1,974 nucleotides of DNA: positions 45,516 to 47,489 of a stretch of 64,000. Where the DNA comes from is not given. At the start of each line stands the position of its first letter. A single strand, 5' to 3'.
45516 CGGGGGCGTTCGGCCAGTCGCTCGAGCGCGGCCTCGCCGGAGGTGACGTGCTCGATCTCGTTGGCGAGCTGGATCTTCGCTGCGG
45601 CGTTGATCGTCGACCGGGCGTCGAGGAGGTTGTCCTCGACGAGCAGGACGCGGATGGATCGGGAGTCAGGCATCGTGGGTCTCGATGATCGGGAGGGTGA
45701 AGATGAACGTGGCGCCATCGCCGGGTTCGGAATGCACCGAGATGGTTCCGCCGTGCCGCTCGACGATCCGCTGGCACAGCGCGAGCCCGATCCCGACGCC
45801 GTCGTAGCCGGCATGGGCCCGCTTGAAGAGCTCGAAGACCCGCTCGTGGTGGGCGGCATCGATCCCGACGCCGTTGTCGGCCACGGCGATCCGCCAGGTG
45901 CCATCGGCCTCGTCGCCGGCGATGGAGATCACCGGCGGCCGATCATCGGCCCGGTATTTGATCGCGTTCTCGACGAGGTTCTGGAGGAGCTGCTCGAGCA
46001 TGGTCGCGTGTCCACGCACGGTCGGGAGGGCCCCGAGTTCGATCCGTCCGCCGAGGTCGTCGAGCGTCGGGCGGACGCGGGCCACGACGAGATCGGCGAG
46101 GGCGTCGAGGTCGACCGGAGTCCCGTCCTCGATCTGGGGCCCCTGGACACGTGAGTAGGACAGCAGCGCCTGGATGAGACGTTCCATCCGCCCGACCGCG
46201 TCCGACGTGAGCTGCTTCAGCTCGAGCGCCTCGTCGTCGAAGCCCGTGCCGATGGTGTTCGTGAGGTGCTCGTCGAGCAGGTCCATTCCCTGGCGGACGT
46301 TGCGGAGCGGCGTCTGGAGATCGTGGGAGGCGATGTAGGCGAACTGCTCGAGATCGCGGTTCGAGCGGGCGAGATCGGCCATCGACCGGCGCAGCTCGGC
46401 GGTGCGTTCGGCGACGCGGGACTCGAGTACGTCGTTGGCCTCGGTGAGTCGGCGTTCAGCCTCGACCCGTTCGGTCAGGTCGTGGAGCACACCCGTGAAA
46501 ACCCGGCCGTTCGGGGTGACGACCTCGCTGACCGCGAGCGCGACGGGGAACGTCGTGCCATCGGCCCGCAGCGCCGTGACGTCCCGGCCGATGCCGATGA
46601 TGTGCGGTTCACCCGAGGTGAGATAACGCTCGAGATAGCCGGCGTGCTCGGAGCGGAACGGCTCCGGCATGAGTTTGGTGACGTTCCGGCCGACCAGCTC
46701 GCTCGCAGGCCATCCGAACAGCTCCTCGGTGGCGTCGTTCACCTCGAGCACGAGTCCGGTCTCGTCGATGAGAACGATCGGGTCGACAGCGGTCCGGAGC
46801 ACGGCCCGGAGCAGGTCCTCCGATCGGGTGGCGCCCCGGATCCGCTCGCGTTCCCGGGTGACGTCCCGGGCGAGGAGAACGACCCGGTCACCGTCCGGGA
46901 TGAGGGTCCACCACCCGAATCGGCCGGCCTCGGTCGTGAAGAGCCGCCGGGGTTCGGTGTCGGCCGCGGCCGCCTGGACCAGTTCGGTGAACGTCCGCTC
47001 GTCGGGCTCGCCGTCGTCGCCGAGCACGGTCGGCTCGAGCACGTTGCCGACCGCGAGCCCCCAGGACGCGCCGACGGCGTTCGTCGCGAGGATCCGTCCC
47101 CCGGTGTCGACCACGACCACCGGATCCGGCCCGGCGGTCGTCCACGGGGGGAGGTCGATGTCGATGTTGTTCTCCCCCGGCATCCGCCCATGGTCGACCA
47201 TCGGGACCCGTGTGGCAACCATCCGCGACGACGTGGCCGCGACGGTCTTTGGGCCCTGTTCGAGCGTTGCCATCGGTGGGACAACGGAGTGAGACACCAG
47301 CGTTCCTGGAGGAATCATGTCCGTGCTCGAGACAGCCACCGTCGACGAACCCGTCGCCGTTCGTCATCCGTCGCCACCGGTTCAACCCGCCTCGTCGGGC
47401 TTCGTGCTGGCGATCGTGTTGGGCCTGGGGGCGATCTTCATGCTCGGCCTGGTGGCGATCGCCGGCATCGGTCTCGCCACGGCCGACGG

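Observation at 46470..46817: Second PAS domain of the kinase conserves the FixL heme pocket, including the proximal histidine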

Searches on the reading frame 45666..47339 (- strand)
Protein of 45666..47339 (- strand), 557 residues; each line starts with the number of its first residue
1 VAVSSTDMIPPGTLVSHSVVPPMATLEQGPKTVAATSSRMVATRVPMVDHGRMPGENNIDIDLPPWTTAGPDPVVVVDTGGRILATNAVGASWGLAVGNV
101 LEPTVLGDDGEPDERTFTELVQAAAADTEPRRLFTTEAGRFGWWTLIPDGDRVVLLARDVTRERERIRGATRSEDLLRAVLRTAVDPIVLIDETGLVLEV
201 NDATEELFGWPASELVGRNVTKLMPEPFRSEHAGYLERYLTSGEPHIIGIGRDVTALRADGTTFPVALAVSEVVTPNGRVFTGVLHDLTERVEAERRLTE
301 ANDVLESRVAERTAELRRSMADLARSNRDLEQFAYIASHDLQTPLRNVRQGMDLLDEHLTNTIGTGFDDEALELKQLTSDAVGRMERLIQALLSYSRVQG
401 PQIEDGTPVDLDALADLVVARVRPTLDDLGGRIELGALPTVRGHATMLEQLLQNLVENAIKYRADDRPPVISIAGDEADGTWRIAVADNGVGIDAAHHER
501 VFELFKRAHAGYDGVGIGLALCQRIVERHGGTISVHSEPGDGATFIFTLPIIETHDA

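Call 4: search_protein_families(library=pfam, proteins=[window:45666-47339:-], max_evalue=0.01)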
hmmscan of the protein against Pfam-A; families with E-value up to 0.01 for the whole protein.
window:45666-47339:- (557 aa): 7 families
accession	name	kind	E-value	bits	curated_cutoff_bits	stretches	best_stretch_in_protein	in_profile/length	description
PF02518.31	HATPase_c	-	3.2e-27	95.6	26.4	1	445-551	3-109/111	Histidine kinase-, DNA gyrase B-, and HSP90-like ATPase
PF00989.32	PAS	-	6e-23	81.5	22.6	1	177-287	3-112/113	PAS fold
PF08448.16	PAS_4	-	3.2e-13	50.3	23.1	2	184-292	4-109/110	PAS fold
PF13426.13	PAS_9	-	1.1e-12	48.6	27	1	186-290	2-103/103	PAS domain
PF13188.13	PAS_8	-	1.2e-08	35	21.8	1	176-225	2-48/65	PAS domain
PF24820.1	Diguanyl_cycl_sensor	-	1e-07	32.3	28.1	1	185-287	6-109/109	Diguanylate cyclase-like sensor domain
PF00512.31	HisKA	-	3.6e-06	27.4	26.9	1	330-399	2-64/66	His Kinase A (phospho-acceptor) domain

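Call 5: search_solved_structures(query=window:45666-47339:-, max_evalue=0.001, show_alignments=4)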
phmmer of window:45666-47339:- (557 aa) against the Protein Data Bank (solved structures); distinct sequences matched with E-value up to 0.001: 74 (the best 60 are shown).
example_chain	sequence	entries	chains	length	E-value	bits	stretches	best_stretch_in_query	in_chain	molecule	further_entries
8f71_A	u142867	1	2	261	1.1e-39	139.7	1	313-555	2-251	Histidine kinase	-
8js5_A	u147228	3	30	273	1e-33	120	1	160-302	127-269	Sensor protein FixL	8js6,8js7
1dp6_A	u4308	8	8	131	4.2e-32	114.7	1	174-300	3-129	FIXL PROTEIN | SENSOR PROTEIN FIXL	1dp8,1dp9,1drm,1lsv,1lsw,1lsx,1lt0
1y28_A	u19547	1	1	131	2.9e-31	112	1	174-300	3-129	Sensor protein fixL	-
2cmn_A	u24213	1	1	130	3.3e-31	111.8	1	175-300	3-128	SENSOR PROTEIN FIXL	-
8sgk_A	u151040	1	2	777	2.2e-30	109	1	300-550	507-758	Bacteriophytochrome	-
8avv_A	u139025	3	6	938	3.2e-30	108.5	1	300-550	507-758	Bacteriophytochrome,Response regulator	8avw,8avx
1xj4_A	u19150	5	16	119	1.7e-29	106.1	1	185-300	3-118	Sensor protein fixL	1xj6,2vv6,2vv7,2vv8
1xj2_A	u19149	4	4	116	4.1e-29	104.8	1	186-300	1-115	Sensor protein fixL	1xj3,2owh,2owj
1d06_A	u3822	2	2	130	3.4e-26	95.2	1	172-289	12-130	nitrogen fixation regulatory protein fixL | FIXL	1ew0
9ys3_A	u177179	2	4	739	3.6e-24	88.6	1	308-549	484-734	Bacteriophytochrome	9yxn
8uph_A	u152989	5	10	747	3.7e-24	88.5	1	308-549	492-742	Bacteriophytochrome (Light-regulated signal transduction histidine kinase)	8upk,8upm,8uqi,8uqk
5uht_A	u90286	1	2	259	1.3e-22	83.4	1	319-550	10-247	Sensor histidine kinase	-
3dge_A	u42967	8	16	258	1.5e-22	83.2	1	320-550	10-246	Sensor protein | Histidine kinase | Sensor histidine kinase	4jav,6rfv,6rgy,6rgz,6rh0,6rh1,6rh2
2c2a_A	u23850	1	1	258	1.5e-22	83.2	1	320-550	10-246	SENSOR HISTIDINE KINASE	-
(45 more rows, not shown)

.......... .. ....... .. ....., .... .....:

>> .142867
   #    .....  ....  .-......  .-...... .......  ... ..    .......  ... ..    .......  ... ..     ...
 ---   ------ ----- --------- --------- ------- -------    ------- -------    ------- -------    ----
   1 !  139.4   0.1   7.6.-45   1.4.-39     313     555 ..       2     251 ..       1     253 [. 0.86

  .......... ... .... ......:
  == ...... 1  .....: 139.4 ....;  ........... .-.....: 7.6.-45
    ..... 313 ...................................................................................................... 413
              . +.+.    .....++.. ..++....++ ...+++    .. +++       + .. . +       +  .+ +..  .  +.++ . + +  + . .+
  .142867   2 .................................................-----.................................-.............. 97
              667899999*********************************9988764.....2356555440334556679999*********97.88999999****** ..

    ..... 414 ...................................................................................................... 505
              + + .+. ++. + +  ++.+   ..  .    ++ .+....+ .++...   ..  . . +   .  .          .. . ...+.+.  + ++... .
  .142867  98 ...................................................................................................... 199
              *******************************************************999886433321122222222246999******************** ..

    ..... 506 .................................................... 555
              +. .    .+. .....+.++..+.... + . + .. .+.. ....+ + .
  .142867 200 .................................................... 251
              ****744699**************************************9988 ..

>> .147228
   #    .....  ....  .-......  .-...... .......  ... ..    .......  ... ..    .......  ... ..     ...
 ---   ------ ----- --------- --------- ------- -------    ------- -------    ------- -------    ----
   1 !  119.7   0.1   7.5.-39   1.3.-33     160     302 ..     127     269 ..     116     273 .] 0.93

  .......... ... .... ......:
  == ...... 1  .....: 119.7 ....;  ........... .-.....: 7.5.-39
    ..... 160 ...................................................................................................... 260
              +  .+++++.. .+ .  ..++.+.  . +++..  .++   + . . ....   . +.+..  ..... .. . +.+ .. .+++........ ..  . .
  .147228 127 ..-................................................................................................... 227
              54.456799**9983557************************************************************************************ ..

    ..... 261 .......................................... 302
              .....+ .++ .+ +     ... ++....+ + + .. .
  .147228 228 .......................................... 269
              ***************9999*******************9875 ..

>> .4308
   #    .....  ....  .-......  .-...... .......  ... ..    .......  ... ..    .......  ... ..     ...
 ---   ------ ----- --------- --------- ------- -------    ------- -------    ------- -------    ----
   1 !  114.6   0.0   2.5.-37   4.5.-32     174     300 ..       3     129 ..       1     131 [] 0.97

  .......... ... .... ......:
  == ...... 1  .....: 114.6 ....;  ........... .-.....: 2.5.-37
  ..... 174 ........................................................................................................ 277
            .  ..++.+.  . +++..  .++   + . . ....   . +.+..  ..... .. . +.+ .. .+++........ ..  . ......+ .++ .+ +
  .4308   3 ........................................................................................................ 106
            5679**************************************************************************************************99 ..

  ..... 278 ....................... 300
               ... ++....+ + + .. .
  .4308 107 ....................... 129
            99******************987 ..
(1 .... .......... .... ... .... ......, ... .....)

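Call 6: search_protein_families(library=ncbifam, proteins=[window:45666-47339:-], max_evalue=0.01)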
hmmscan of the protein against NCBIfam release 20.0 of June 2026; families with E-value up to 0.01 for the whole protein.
window:45666-47339:- (557 aa): 85 families (the best 25 are shown)
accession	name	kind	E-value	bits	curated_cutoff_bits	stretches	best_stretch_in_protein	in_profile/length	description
NF041777.1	sens_FixL_Rhizob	equivalog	7.2e-51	173.3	850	2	166-303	113-251/485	sensor protein FixL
NF047465.1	hybrid_HK_LvrA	exception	5.5e-41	140.4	1200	1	312-551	582-818/819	hybrid histidine kinase/response regulator LvrA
TIGR02966.1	phoR_proteo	equivalog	3e-35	121.8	334.2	1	321-548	105-332/333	phosphate regulon sensor histidine kinase PhoR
NF046044.1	PnpS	equivalog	1.3e-34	119.9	400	1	333-550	173-390/390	two-component system histidine kinase PnpS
NF008468.0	PRK11360.1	equivalog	4.1e-34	117.9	646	1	178-554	271-611/616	two-component system sensor histidine kinase AtoS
NF006800.0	PRK09303.1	equivalog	2.1e-32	112.5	342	1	301-554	122-380/383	histidine kinase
TIGR00229.1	sensory_box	domain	1.4e-31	109.2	22.9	1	172-298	2-126/126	PAS domain S-box protein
NF041880.1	EPS_EpsF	equivalog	3.9e-30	104.8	900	1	315-550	259-492/492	response regulator EpsF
NF033092.0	HK_WalK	equivalog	7.7e-29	100.7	725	1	326-551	368-594/594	cell wall metabolism sensor histidine kinase WalK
NF045911.1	TCSHisKinNblS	equivalog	3.6e-28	98.3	1000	1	171-551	262-620/621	two-component system sensor histidine kinase NblS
NF052574.1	HisKinEspCMyxo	equivalog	3.6e-28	98.2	1200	1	168-553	277-639/785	serine histidine kinase EspC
NF047874.1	MASE3_PAS_HK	subfamily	2.4e-27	96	560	2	445-553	517-627/655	MASE3 domain-containing sensor histidine kinase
NF040691.1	MtrAB_MtrB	equivalog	4.8e-27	95.2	450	1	313-551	254-492/507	MtrAB system histidine kinase MtrB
TIGR02956.1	TMAO_torS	equivalog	1.2e-26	93.1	676.5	1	290-554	410-685/967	TMAO reductase system sensor histidine kinase/response regulator TorS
NF007793.0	PRK10490.1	equivalog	1.3e-25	89.6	1123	1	296-551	628-882/895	two-component system sensor histidine kinase KdpD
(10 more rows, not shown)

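Call 11: find_related_loci(query=window:45666-47339:-, collection=genome_contigs, flank=10000)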
Query window:45666-47339:- (557 aa) in genome_contigs; peptide patterns used: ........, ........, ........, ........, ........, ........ (x = any residue, [..] = any of these).
600 stretches matched a pattern (row limit reached: there are more); 556 encode a relative of the query (tblastn E <= 1e-3); the best 80 are kept; 80 distinct loci.
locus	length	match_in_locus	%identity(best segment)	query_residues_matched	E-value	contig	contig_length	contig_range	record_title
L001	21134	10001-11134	63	173-551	1e-145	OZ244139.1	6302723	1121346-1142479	MAG: Acidimicrobiales bacterium isolate 8a1916bf-604c-4c53-8aba-34c6369dc135 genome assembly, chromosome: 1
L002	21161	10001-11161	61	169-556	5e-144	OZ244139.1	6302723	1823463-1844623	MAG: Acidimicrobiales bacterium isolate 8a1916bf-604c-4c53-8aba-34c6369dc135 genome assembly, chromosome: 1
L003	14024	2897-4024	57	176-550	2e-132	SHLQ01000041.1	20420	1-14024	MAG: Acidimicrobiales bacterium isolate MetaBAT.bin.19 NODE_464_length_20420_cov_9.015713, whole genome shotgun sequence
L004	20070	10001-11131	60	173-550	2e-132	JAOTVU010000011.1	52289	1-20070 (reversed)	MAG: Acidimicrobiia bacterium isolate 13_May_SF_Bin57 13_May_SF_Bin57_scaffold_181_c1, whole genome shotgun sequence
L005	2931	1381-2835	49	74-551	1e-136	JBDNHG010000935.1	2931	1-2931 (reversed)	MAG: Acidimicrobiales bacterium isolate concoct.245.ELB k141_1645978, whole genome shotgun sequence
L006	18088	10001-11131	61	173-550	6e-131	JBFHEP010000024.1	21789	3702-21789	MAG: Acidimicrobiales bacterium isolate Mix_sand07.2021.05.G.102 k141_2215107_length_21789_cov_15.4966, whole genome sho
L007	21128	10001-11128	55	175-550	1e-129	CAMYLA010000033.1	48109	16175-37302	MAG: uncultured Acidimicrobiaceae bacterium isolate FCS_M_Acidobacteriota_12 genome assembly, contig: scaffold_810, whol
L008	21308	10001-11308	54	112-550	4e-128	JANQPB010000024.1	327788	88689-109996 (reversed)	MAG: Acidimicrobiales bacterium isolate IP29b_bin.150 k99_1608158, whole genome shotgun sequence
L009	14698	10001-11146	55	169-550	7e-125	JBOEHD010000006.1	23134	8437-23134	MAG: Acidimicrobiales bacterium isolate PBSact2 PBS13d_contig_168, whole genome shotgun sequence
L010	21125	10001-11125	56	174-549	1e-123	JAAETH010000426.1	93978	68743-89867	MAG: Actinomycetes bacterium isolate Vin_2 VinG_CONTIG1498281, whole genome shotgun sequence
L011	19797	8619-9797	53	158-550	4e-123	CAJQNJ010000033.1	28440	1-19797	MAG: uncultured Acidimicrobiales bacterium isolate 10_20180412_Bin_METABAT_163_1 genome assembly, contig: c_000003474663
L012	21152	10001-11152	56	176-556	1e-120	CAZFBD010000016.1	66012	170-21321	MAG TPA_asm: uncultured Acidimicrobiales bacterium isolate SRP268394_co1_170 genome assembly, contig: NODE_589_length_66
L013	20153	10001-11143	57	170-550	6e-119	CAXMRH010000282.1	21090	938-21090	MAG: uncultured Chthoniobacterales bacterium isolate 07C-BC-St07_bin.4.orig genome assembly, contig: k141_2342656, whole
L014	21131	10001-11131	57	176-550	4e-116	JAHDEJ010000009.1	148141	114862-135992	MAG: Acidimicrobiales bacterium isolate MAG-179 RZ_284, whole genome shotgun sequence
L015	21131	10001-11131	56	176-550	9e-116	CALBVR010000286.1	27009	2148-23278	MAG: uncultured Acidimicrobiales bacterium isolate L2_Bin_Bin_149_1 genome assembly, contig: c_000001843468, whole genom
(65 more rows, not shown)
